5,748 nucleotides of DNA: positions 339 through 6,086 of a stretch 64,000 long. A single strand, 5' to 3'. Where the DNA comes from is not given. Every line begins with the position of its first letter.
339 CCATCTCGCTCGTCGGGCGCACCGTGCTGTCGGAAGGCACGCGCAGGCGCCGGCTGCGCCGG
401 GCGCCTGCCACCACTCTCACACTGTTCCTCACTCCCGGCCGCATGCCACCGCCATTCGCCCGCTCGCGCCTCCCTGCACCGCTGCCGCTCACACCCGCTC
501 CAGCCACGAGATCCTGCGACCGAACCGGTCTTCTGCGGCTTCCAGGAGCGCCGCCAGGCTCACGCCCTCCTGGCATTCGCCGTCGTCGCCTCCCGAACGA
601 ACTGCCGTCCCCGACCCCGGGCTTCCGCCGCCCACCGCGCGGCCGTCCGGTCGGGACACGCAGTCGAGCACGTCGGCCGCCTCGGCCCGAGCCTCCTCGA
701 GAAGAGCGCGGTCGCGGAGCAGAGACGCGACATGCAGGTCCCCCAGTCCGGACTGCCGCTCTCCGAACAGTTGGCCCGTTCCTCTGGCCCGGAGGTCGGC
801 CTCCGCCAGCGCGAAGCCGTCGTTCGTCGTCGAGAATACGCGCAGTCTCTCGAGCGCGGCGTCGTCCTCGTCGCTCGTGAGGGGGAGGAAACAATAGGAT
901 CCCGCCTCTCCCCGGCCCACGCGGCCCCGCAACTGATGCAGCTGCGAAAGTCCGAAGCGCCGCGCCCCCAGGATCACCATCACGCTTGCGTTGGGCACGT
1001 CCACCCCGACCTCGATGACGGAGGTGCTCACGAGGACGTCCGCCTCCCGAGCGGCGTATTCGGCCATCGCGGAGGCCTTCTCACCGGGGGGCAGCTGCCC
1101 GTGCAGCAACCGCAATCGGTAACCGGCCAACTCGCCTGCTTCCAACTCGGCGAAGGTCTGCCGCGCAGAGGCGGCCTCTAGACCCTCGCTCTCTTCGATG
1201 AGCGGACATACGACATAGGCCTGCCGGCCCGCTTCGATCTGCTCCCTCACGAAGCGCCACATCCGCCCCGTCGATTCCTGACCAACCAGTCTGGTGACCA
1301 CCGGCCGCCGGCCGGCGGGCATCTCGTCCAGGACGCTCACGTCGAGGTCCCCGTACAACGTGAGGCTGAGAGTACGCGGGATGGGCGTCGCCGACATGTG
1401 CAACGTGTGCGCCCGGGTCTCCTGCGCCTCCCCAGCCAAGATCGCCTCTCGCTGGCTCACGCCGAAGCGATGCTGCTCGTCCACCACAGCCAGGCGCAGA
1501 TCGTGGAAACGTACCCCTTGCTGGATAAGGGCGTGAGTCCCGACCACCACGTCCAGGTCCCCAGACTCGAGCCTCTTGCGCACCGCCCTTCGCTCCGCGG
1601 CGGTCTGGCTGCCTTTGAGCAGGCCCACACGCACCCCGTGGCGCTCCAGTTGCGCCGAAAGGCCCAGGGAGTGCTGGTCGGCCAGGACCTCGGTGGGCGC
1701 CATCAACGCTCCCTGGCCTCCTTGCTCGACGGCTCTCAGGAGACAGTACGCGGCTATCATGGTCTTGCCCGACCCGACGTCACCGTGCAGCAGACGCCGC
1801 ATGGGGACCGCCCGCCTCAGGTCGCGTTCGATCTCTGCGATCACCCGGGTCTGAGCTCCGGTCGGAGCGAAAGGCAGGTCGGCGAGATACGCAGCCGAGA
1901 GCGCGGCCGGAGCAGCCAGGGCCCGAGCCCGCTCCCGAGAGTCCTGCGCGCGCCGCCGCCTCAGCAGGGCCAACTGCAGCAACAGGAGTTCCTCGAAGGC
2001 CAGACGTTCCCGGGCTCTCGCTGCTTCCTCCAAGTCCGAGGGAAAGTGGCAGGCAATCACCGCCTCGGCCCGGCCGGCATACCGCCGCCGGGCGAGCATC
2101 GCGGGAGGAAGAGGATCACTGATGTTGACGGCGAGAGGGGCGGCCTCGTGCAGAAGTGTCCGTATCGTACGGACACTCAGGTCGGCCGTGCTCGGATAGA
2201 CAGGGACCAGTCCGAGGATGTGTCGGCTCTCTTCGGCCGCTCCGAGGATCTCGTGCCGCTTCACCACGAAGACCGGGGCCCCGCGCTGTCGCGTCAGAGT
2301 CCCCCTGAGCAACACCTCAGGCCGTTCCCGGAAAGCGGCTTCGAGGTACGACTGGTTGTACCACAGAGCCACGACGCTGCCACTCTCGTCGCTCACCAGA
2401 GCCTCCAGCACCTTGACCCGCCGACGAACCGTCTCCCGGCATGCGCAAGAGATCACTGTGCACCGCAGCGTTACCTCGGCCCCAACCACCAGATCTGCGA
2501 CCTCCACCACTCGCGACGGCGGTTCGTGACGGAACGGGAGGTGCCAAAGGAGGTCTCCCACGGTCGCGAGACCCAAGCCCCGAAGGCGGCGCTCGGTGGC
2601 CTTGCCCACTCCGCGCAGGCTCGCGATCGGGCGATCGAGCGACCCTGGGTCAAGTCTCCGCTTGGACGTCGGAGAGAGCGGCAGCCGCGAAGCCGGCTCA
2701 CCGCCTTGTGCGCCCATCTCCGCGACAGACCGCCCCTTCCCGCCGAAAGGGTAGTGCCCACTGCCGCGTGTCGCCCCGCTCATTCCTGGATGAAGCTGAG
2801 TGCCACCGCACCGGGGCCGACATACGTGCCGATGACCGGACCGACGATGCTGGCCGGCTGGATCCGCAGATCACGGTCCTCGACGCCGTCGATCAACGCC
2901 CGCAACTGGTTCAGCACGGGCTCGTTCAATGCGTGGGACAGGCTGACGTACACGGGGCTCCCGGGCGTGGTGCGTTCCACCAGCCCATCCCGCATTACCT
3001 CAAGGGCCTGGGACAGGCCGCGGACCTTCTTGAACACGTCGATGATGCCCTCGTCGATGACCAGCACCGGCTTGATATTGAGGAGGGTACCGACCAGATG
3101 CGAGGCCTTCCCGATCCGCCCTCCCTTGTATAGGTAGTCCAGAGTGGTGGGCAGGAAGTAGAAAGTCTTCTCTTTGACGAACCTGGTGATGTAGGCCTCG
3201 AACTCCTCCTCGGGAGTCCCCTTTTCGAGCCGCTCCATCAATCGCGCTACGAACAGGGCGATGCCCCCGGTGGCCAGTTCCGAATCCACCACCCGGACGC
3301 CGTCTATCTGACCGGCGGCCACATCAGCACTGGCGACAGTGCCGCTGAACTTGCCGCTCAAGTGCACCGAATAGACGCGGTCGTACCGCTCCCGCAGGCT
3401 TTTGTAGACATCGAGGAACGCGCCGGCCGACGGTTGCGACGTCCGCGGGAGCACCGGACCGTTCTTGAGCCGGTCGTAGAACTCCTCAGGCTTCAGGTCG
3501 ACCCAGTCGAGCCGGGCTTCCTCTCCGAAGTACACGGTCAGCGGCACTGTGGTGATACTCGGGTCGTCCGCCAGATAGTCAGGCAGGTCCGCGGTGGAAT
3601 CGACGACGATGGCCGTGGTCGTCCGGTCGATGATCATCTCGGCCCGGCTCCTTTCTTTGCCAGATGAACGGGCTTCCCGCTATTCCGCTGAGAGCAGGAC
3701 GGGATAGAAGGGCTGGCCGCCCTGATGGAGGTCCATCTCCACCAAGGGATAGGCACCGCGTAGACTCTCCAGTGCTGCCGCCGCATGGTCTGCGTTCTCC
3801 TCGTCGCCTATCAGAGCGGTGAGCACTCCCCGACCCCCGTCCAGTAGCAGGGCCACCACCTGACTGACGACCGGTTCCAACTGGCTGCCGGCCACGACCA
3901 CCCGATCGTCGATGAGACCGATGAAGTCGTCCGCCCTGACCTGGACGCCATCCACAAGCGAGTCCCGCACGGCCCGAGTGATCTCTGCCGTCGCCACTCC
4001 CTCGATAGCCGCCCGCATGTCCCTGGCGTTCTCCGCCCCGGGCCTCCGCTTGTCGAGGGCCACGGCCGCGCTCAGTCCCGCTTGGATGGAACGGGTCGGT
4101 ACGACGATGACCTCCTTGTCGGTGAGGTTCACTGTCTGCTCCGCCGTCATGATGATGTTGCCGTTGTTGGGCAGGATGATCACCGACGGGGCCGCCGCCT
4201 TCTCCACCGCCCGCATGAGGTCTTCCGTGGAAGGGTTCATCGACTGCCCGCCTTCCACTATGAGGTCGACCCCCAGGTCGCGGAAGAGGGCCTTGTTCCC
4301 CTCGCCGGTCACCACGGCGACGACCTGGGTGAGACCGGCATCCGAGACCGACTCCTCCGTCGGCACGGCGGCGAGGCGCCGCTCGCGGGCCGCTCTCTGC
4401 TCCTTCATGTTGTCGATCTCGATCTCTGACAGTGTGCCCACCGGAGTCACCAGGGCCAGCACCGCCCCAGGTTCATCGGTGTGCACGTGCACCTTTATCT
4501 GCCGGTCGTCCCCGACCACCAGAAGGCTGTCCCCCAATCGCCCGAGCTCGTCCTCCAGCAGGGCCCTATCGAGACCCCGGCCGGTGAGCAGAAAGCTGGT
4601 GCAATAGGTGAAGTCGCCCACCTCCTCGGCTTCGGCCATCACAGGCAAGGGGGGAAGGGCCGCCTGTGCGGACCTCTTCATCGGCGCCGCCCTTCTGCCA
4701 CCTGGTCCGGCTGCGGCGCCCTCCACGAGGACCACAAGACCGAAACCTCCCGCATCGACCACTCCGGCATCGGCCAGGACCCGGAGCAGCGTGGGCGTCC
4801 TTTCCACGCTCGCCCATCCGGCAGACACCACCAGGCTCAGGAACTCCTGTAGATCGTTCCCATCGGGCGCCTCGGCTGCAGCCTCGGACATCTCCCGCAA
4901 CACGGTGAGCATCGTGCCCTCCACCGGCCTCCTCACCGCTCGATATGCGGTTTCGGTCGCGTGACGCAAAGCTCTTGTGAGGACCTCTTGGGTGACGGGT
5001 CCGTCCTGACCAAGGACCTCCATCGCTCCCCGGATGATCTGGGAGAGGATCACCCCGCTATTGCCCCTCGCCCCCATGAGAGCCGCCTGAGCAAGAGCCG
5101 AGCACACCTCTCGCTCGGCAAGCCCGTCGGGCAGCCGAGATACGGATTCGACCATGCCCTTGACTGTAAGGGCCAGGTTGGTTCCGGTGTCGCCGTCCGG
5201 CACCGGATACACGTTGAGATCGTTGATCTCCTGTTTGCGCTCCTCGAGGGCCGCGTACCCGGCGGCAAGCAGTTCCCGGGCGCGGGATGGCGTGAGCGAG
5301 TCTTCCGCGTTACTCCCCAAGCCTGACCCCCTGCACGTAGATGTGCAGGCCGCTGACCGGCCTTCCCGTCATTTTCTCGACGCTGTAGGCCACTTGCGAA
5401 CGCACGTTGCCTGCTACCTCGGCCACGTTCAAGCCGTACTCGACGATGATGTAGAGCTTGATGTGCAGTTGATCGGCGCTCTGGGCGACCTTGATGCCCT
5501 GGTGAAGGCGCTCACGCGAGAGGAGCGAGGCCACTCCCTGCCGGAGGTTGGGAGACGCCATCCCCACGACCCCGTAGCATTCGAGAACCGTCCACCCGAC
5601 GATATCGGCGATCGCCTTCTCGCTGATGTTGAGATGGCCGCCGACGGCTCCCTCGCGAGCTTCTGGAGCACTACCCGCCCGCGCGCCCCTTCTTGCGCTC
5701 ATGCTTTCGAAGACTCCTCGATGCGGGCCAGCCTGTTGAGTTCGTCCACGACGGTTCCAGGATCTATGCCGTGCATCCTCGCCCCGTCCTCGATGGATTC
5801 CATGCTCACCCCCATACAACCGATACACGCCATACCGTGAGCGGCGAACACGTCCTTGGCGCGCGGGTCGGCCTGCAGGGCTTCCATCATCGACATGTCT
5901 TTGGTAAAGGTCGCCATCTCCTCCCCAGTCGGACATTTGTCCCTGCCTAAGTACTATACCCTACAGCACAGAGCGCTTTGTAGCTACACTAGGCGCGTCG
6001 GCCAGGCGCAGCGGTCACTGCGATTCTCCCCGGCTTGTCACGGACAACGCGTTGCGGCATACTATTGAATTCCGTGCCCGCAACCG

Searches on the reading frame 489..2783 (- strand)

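Call 25: search_protein_families(library=pfam, proteins=[window:489-2783:-], max_evalue=0.0001)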
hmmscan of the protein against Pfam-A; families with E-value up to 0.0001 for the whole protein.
window:489-2783:- (764 aa): 5 families
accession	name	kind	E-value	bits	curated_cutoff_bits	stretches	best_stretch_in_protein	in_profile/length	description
PF00271.37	Helicase_C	-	1.3e-21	77.4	23.5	1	516-624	12-108/110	Helicase conserved C-terminal domain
PF00270.35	DEAD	-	2.8e-20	73.2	26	1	310-471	3-163/167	DEAD/DEAH box helicase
PF17191.10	RecG_wedge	-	2.1e-18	66.9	23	1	54-214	3-158/162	RecG wedge domain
PF19833.4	RecG_dom3_C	-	9.2e-12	45.3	26.8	1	653-707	1-56/87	ATP-dependent DNA helicase RecG, domain 3, C-terminal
PF04851.21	ResIII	-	9.3e-06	26.1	22.5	1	310-467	7-162/164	Type III restriction enzyme, res subunit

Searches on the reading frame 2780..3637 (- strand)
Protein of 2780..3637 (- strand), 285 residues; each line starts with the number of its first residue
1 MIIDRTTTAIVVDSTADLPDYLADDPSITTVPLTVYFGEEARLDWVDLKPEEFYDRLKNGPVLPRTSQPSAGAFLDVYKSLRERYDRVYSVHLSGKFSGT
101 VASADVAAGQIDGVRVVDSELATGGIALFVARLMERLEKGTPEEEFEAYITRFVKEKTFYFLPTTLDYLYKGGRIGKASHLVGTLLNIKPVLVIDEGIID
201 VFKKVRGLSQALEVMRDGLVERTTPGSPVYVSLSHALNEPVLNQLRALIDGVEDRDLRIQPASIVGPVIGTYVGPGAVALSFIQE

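Call 25: search_protein_families(library=pfam, proteins=[window:2780-3637:-], max_evalue=0.0001)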
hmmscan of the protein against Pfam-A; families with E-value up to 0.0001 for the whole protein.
window:2780-3637:- (285 aa): 1 family
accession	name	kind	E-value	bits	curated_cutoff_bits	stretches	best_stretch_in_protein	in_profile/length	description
PF02645.21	DegV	-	4.8e-68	229.9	27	1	8-284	2-279/280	Uncharacterised protein, DegV family COG1307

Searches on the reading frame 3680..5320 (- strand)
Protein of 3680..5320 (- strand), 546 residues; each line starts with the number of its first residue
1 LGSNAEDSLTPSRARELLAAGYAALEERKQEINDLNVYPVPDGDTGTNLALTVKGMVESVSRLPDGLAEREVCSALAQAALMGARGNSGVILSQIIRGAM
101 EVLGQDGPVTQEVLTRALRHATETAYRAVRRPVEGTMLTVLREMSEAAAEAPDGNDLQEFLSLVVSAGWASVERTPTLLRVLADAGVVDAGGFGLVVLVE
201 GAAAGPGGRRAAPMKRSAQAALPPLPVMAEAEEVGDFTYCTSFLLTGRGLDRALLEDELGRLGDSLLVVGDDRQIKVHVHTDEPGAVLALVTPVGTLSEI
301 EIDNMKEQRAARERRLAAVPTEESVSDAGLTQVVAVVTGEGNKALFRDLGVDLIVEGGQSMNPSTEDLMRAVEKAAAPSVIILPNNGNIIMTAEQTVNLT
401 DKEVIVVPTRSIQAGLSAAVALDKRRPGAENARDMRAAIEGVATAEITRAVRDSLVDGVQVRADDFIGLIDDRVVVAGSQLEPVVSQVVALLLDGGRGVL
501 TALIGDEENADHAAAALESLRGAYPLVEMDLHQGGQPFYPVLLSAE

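Call 25: search_protein_families(library=pfam, proteins=[window:3680-5320:-], max_evalue=0.0001)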
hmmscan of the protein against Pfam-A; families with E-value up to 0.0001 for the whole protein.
window:3680-5320:- (546 aa): 3 families
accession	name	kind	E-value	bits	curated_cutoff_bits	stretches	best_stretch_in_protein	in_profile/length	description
PF13684.11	FakA-like_C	-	9e-68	228.3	23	1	333-546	2-216/216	Fatty acid kinase subunit A-like, C-terminal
PF02734.22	Dak2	-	5.7e-38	131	27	1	39-203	1-173/174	DAK2 domain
PF21645.3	FakA-like_M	-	4.3e-24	84.6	24.9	1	237-310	2-78/80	Fatty acid kinase subunit A-like, middle domain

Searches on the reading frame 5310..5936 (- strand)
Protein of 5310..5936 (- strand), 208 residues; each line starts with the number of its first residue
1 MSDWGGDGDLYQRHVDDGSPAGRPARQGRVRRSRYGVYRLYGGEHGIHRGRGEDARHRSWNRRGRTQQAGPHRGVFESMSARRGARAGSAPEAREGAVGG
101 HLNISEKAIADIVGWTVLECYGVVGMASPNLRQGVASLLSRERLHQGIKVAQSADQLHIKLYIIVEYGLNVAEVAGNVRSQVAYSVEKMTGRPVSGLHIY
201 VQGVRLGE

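Call 25: search_protein_families(library=pfam, proteins=[window:5310-5936:-], max_evalue=0.0001)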
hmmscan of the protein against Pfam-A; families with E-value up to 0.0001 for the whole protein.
window:5310-5936:- (208 aa): 1 family
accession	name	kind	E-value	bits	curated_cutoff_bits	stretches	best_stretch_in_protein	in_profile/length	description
PF03780.18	Asp23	-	3.4e-29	101.9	28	1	100-205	3-108/108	Asp23 family, cell envelope-related function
